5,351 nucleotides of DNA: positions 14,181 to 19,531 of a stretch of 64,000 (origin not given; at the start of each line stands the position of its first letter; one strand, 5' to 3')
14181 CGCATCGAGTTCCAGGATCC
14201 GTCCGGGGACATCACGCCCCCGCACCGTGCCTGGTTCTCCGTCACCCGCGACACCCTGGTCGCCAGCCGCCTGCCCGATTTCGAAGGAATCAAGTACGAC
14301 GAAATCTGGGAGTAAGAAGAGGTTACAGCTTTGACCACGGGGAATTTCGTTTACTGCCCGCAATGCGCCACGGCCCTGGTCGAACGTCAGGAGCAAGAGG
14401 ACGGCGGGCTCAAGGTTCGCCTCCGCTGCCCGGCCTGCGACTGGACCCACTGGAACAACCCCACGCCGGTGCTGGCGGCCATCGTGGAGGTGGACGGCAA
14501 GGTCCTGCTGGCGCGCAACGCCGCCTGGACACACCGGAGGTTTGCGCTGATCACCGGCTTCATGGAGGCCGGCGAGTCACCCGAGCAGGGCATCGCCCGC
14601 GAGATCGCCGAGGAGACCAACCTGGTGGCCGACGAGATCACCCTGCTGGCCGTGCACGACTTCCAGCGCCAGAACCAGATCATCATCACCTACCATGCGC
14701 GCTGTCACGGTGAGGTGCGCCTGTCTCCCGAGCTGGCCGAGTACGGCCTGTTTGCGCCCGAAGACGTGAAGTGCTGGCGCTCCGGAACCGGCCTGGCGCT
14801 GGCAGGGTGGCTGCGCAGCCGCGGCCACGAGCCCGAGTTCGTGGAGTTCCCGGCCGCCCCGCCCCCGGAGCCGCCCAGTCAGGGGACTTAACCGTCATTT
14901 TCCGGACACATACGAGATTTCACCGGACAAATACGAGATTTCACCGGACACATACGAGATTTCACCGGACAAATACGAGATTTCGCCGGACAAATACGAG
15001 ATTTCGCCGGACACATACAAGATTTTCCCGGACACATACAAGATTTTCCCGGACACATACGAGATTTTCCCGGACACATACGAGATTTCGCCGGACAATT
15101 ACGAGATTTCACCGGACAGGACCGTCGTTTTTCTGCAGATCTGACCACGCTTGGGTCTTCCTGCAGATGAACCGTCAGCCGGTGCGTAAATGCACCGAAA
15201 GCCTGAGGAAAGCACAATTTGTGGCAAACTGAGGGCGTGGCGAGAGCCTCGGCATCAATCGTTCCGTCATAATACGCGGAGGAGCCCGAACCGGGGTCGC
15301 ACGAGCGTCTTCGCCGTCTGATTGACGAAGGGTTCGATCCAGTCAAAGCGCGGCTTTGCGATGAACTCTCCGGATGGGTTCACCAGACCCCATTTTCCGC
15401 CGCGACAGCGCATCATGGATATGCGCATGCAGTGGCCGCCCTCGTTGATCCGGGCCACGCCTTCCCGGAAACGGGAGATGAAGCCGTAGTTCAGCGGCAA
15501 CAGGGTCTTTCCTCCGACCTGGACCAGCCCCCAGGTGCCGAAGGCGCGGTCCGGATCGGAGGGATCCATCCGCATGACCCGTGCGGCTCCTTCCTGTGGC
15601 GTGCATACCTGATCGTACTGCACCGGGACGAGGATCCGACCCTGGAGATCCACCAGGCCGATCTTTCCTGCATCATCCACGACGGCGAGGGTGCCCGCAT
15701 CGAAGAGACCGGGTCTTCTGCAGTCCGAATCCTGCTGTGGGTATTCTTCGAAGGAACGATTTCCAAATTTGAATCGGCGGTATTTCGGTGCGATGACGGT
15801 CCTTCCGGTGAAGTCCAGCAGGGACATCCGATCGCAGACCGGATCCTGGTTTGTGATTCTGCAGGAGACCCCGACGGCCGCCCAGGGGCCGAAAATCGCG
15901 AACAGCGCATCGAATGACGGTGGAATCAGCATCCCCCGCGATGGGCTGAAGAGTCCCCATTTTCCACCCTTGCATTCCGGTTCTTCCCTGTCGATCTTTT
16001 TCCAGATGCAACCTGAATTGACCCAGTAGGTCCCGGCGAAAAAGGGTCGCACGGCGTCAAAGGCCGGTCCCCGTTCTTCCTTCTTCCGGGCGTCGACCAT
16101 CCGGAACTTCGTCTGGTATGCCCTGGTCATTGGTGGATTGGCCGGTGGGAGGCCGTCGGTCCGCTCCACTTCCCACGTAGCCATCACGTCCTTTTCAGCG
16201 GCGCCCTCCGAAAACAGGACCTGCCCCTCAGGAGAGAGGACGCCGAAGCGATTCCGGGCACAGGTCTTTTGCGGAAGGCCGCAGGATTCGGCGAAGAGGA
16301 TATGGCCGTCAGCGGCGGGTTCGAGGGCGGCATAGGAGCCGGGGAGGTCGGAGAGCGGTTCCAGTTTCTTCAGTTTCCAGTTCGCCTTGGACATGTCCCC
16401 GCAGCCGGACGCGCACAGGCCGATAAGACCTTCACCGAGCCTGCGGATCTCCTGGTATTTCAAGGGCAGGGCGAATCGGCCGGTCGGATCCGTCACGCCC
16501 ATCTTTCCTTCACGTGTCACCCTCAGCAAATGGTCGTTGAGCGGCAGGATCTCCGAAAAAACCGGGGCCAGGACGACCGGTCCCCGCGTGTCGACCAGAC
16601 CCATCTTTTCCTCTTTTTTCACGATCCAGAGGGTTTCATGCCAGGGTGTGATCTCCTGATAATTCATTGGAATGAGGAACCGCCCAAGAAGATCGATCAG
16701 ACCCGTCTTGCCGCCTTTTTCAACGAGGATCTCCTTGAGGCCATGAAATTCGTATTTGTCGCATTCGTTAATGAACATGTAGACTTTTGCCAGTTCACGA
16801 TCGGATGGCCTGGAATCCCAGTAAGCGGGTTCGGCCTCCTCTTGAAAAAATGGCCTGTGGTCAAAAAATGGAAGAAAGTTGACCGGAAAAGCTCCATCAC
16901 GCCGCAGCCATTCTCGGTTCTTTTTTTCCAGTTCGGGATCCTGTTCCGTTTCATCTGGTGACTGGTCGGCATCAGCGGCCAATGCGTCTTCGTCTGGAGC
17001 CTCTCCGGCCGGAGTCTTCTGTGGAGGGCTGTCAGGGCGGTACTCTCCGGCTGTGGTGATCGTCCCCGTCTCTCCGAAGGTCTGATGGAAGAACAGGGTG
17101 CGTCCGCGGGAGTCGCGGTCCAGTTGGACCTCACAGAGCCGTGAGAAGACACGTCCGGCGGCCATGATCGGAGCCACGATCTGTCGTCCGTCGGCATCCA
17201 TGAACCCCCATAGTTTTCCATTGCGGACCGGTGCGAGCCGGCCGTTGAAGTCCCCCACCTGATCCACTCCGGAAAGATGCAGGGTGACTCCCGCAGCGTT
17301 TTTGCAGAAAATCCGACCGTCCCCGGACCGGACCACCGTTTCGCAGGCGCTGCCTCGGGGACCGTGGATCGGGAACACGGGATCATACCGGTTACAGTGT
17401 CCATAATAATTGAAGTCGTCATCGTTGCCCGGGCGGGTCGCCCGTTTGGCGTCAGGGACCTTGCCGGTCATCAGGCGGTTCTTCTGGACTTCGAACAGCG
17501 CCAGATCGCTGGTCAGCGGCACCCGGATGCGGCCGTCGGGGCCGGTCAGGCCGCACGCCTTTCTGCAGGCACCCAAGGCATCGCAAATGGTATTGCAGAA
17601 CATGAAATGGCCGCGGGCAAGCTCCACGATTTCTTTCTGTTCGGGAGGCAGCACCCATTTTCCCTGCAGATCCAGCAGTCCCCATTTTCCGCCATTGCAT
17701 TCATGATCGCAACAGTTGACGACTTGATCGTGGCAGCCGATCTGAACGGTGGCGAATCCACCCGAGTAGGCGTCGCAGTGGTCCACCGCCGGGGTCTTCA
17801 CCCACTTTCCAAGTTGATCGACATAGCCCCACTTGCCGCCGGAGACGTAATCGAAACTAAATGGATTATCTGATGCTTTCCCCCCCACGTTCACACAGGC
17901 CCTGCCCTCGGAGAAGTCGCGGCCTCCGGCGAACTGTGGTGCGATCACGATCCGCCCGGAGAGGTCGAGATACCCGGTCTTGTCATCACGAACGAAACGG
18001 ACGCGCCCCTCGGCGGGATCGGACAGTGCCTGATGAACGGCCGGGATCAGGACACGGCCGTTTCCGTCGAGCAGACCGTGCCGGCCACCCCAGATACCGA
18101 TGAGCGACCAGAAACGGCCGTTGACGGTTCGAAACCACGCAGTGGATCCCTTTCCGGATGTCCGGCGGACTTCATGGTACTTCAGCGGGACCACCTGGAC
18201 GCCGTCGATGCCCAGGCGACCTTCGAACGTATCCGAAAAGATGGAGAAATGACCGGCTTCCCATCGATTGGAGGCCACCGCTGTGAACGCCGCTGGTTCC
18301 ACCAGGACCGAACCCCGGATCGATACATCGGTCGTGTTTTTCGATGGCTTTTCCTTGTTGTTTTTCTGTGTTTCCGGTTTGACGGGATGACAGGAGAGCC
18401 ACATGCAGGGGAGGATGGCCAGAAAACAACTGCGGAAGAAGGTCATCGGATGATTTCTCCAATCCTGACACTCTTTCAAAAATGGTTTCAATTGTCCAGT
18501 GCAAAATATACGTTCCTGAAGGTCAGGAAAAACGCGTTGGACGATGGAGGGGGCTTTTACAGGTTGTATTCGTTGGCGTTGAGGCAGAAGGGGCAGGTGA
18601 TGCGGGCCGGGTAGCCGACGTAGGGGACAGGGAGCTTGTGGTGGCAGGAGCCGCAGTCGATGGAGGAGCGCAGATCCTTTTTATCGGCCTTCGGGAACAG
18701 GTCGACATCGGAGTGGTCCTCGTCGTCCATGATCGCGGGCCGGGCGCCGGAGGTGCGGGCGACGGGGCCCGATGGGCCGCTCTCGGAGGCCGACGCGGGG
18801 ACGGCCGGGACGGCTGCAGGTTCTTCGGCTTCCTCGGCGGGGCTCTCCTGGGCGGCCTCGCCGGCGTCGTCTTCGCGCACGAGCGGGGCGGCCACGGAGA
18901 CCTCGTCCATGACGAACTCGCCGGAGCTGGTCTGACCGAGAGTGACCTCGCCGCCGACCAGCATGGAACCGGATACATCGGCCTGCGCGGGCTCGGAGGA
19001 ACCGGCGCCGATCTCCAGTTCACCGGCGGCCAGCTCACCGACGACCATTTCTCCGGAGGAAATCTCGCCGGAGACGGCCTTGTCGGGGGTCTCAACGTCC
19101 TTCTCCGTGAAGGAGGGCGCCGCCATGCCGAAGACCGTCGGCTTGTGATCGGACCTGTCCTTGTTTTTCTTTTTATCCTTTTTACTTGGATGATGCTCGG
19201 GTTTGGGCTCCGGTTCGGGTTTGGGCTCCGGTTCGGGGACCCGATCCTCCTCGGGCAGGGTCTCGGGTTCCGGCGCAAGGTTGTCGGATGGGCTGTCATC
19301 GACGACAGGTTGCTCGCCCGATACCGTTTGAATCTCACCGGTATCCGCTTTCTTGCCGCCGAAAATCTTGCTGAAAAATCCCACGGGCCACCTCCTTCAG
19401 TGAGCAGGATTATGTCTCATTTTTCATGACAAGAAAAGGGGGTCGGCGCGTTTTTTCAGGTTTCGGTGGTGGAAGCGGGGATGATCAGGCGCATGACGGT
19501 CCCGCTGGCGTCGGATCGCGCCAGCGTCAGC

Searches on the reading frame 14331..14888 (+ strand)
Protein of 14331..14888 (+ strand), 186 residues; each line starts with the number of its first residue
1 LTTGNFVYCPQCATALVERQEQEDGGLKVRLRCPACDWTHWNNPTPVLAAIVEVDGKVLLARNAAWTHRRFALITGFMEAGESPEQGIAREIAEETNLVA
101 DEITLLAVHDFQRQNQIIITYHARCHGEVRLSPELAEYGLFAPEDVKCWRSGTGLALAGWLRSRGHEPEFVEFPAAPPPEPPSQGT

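Call 50: search_protein_families(library=pfam, proteins=[window:14331-14888:+], max_evalue=0.001)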
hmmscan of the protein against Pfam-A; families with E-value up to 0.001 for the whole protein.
window:14331-14888:+ (186 aa): 2 families
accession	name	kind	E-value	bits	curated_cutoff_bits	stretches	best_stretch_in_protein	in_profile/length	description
PF00293.34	NUDIX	-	3.2e-15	56.7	21.1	1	47-146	6-118/134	NUDIX domain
PF14803.11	Zn_ribbon_Nudix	-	1.2e-05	25.6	25.6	1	8-40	2-32/34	Nudix N-terminal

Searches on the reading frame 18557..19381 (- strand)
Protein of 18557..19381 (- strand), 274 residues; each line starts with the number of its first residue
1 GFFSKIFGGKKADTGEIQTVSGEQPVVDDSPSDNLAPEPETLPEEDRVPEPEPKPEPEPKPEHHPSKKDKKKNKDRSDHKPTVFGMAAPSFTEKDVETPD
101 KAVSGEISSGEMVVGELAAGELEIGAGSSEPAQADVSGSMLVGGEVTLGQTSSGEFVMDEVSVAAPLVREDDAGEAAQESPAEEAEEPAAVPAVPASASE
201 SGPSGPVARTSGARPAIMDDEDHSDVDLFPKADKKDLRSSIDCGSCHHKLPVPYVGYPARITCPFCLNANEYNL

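Call 50: search_protein_families(library=pfam, proteins=[window:18557-19381:-], max_evalue=0.001)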
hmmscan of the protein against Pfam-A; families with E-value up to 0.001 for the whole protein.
window:18557-19381:- (274 aa): 1 family
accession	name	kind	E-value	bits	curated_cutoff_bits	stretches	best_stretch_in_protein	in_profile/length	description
PF16031.10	TonB_N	-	2.8e-06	28.4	33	1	23-99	39-117/138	TonB polyproline region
